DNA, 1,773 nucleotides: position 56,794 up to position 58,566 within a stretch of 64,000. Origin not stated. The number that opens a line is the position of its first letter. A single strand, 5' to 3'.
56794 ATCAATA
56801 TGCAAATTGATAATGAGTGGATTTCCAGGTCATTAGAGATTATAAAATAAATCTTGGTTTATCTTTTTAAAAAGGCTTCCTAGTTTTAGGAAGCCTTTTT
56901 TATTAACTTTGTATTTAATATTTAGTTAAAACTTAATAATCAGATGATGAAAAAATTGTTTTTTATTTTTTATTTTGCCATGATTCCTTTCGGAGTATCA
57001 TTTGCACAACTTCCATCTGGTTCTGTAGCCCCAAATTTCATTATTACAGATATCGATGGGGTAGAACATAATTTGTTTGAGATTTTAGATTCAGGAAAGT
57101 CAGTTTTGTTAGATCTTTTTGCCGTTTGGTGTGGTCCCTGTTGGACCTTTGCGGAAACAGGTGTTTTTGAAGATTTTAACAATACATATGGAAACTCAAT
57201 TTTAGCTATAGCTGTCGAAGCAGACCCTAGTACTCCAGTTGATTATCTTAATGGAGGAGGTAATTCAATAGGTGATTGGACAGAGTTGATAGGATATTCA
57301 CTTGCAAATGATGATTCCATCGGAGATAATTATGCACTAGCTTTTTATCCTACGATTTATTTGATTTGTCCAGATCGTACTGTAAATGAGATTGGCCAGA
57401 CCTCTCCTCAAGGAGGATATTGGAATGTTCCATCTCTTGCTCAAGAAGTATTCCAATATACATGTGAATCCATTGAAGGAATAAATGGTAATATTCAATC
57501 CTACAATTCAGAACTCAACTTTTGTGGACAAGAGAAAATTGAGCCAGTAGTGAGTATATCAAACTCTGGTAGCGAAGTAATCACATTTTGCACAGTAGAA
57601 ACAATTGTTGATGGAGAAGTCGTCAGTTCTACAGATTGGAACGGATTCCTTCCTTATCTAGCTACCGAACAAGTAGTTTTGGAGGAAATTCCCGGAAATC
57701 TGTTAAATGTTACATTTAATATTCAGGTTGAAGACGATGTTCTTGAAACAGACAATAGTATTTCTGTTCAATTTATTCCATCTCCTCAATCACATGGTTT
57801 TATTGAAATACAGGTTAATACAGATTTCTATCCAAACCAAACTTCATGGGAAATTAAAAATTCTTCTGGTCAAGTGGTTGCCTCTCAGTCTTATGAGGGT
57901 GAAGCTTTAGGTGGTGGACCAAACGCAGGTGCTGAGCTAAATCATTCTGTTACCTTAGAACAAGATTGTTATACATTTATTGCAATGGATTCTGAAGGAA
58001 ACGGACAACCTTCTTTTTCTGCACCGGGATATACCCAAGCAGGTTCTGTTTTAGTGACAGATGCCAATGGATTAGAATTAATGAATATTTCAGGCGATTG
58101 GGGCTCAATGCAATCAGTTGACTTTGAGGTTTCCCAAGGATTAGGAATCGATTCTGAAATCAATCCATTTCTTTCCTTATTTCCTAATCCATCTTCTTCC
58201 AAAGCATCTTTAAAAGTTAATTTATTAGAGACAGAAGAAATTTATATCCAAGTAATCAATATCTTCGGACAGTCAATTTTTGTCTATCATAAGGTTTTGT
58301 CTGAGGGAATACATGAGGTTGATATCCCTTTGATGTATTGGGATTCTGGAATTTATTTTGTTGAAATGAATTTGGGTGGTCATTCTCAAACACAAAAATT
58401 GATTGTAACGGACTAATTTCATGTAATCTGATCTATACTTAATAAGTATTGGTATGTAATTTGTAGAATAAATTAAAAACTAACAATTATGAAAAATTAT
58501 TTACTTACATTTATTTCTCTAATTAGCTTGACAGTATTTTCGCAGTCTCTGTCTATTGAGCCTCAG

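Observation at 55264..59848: Candidate undescribed system: T9SS-exported thiol-redox cluster next to the SprA translocon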

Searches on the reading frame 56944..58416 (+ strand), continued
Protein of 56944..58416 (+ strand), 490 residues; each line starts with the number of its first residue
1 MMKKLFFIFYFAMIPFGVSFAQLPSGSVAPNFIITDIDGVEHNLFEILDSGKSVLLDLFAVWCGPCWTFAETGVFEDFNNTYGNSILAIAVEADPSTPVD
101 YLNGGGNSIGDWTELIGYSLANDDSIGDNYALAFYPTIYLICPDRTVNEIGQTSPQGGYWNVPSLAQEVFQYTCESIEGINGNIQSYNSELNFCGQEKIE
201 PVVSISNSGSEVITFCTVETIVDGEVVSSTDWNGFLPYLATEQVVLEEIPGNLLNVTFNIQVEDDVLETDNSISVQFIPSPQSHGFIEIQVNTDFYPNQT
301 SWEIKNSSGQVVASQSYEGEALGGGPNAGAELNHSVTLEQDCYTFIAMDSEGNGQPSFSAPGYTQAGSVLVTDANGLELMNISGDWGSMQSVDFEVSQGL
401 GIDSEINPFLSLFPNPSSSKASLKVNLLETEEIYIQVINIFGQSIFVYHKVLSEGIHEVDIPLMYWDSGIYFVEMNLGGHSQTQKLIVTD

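Call 47: fold_search(model_id=the predicted structure, library=pdb)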
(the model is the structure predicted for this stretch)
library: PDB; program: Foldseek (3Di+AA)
matches with E <= 10: 1885; with E <= 0.001: 406
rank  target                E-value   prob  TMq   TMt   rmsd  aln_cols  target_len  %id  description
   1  7ptp_A                2.4e-08  1.00  0.15  0.12  23.6       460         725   13  In-situ structure of pentameric S-layer protein (released 2021-12-15)
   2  4nmu_A                4.6e-08  1.00  0.23  0.68   3.8       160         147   23  Crystal Structure of Thiol-disulfide Oxidoreductase from Bacillus str. 'Ames Ancestor' (released 2013-12-18)
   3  2xwx_A                9.3e-08  1.00  0.15  0.19  22.5       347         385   10  Vibrio cholerae colonization factor GbpA crystal structure (released 2011-11-16)
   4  6za2_A                1.9e-07  1.00  0.15  0.08  26.6       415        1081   10  Crystal structure of dimeric latent PorU from Porphyromonas gingivalis (released 2021-09-29)
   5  4nmu_D                3.1e-07  1.00  0.24  0.74   3.5       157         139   24  Crystal Structure of Thiol-disulfide Oxidoreductase from Bacillus str. 'Ames Ancestor' (released 2013-12-18)
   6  7c7u_A                3.3e-07  1.00  0.17  0.15  20.1       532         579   10  Biofilm associated protein - BSP domain (released 2021-05-12)
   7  4nmu_B                3.7e-07  1.00  0.23  0.70   3.9       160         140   24  Crystal Structure of Thiol-disulfide Oxidoreductase from Bacillus str. 'Ames Ancestor' (released 2013-12-18)
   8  6za2_B                4.3e-07  1.00  0.15  0.08  26.5       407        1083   10  Crystal structure of dimeric latent PorU from Porphyromonas gingivalis (released 2021-09-29)
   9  4grf                  4.8e-07  1.00  0.23  0.72   3.5       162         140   19  Crystal structure of thioredoxin domain of thiol-disulfide oxidoreductase BVU-2223 (Target EFI-501010) from Bacteroides  (released 2012-10-10)
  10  4ka0_B                6.0e-07  1.00  0.21  0.65   3.3       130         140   25  Crystal structure of a putative thiol-disulfide oxidoreductase from Bacteroides vulgatus (target NYSGRC-011676), space (released 2013-05-22)
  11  5hcc_B                6.3e-07  1.00  0.14  0.11  19.9       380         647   11  Ternary complex of human Complement C5 with Ornithodoros moubata OmCI and Dermacentor andersoni RaCI3. (released 2016-03-30)
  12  4ka0_A                7.5e-07  1.00  0.21  0.64   3.6       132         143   25  Crystal structure of a putative thiol-disulfide oxidoreductase from Bacteroides vulgatus (target NYSGRC-011676), space (released 2013-05-22)
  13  9fx3_A                9.3e-07  1.00  0.16  0.08  27.0       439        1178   10  Structure of active human CD109 (released 2025-03-19)
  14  4ka0_C                1.1e-06  1.00  0.23  0.69   3.8       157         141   23  Crystal structure of a putative thiol-disulfide oxidoreductase from Bacteroides vulgatus (target NYSGRC-011676), space (released 2013-05-22)
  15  7ad7_B                1.2e-06  1.00  0.14  0.12  20.0       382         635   11  Crystal structure of human complement C5 in complex with the K8 bovine knob domain peptide. (released 2021-03-10)
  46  4txo_E                8.3e-06  1.00  0.19  0.47   4.4       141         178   18  Crystal structure of the mixed disulfide complex of thioredoxin-like TlpAs(C110S) and copper chaperone ScoIs(C74S) (released 2014-10-01)
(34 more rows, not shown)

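Call 69: search_solved_structures(query=A3, max_evalue=0.01, show_alignments=0)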
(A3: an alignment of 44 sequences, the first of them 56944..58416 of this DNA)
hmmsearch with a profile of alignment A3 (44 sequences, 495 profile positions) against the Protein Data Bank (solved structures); distinct sequences matched with E-value up to 0.01: 172 (the best 60 are shown).
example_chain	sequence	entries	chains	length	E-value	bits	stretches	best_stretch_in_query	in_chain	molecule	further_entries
4nmu_A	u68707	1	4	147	2.3e-10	42.7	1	25-155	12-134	Thiol-disulfide oxidoreductase ResA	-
2h1b_A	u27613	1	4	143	5.6e-10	41.4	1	24-159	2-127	Thiol-disulfide oxidoreductase resA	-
4k9z_A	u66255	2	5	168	5.7e-10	41.4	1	19-97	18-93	Putative thiol-disulfide oxidoreductase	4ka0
1st9_A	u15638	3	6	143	5.8e-10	41.4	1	24-159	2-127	Thiol-disulfide oxidoreductase resA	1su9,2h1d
2f9s_A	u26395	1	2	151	6.6e-10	41.2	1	24-159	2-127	Thiol-disulfide oxidoreductase resA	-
2yoi_A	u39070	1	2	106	6.7e-09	37.9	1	50-102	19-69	LECA THIOREDOXIN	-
2h19_A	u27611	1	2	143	2.5e-08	36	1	24-159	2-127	Thiol-disulfide oxidoreductase resA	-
3c71_A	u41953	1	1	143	2.9e-08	35.8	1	24-159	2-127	Thiol-disulfide oxidoreductase resA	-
2h1a_A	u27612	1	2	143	3.6e-08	35.5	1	24-159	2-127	Thiol-disulfide oxidoreductase resA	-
2yp6_A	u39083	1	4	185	5.3e-08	34.9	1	16-66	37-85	THIOREDOXIN FAMILY PROTEIN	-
4hqz_A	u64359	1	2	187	5.5e-08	34.9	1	16-66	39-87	Thioredoxin family protein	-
5vo7_A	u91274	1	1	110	1.8e-07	33.1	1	45-97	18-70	Thioredoxin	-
3c73_A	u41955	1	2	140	2.2e-07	32.9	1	26-159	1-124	Thiol-disulfide oxidoreductase resA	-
2ypm_A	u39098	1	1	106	2.6e-07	32.6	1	45-102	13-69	LAFCA THIOREDOXIN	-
1t00_A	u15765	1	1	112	2.8e-07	32.6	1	45-98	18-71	Thioredoxin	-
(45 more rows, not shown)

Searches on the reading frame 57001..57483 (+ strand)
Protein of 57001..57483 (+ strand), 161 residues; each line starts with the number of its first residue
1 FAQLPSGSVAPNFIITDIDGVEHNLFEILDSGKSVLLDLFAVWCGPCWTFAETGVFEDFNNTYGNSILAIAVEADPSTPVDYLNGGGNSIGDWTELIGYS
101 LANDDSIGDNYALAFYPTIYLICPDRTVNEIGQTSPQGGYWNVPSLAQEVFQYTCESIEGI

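Call 41: search_solved_structures(query=window:57001-57483:+, max_evalue=0.01, show_alignments=2)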
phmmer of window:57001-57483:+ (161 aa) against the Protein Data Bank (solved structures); distinct sequences matched with E-value up to 0.01: 82 (the best 60 are shown).
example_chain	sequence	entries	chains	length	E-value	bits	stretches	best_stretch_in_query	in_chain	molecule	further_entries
4k9z_A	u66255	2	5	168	1.4e-08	37.9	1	5-137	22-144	Putative thiol-disulfide oxidoreductase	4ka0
4nmu_A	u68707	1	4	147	2.1e-06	30.8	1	5-128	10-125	Thiol-disulfide oxidoreductase ResA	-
1st9_A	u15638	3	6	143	1.2e-05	28.3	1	6-129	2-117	Thiol-disulfide oxidoreductase resA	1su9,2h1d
2h1b_A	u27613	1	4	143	1.3e-05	28.3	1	6-129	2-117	Thiol-disulfide oxidoreductase resA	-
2f9s_A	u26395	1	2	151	1.5e-05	28.1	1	6-129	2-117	Thiol-disulfide oxidoreductase resA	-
2yj7_A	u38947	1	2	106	2e-05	27.7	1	26-82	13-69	LPBCA THIOREDOXIN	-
4ulx_A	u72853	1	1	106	2e-05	27.6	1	26-82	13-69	LPBCA-L89K THIOREDOXIN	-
2yoi_A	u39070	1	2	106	2.1e-05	27.6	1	29-77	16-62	LECA THIOREDOXIN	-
9tpa_B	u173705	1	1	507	2.7e-05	27.2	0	28-67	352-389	Protein disulfide-isomerase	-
29te_B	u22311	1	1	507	2.7e-05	27.2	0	28-67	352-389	Protein disulfide-isomerase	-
5vo7_A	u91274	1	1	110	3.4e-05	26.9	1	27-82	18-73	Thioredoxin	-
4pob_A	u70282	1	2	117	6.7e-05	25.9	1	27-78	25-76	Thioredoxin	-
4ba7_A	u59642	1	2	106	0.00012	25.1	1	26-81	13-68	LBCA THIOREDOXIN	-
4wxt_A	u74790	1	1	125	0.00013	25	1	27-80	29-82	Thioredoxin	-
1quw_A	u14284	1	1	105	0.00017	24.6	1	24-78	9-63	THIOREDOXIN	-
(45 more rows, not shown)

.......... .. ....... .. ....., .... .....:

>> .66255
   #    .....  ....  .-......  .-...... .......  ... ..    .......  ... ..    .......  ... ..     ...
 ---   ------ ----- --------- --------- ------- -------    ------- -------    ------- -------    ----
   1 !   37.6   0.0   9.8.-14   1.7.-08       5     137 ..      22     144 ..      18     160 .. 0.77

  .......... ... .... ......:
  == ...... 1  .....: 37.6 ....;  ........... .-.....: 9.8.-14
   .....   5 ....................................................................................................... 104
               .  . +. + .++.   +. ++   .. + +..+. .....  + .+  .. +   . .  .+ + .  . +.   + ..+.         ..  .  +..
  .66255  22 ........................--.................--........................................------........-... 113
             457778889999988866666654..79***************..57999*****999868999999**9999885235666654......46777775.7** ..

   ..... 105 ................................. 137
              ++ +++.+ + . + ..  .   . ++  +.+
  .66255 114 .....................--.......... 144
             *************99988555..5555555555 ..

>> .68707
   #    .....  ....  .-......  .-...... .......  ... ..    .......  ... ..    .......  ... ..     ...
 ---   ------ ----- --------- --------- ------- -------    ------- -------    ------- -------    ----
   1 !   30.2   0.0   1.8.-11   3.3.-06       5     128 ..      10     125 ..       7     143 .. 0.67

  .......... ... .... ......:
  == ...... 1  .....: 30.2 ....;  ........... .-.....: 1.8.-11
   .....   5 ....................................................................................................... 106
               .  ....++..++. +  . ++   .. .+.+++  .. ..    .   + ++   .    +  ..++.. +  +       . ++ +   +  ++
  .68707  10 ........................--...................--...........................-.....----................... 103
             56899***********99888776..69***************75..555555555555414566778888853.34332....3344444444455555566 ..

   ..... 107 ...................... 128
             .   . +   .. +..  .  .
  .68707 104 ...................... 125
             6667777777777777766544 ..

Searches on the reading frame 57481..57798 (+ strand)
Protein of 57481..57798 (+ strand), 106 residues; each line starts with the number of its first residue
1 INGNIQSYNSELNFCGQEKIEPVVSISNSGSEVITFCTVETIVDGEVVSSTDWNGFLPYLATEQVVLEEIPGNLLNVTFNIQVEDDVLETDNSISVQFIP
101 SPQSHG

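Call 63: search_protein_families(library=pfam, proteins=[window:57481-57798:+], max_evalue=5)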
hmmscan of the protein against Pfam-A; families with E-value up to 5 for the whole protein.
window:57481-57798:+ (106 aa): 1 family
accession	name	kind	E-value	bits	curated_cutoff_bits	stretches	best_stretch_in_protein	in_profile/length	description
PF07705.17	CARDB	-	0.022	15.4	22.7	1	16-90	17-92/101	CARDB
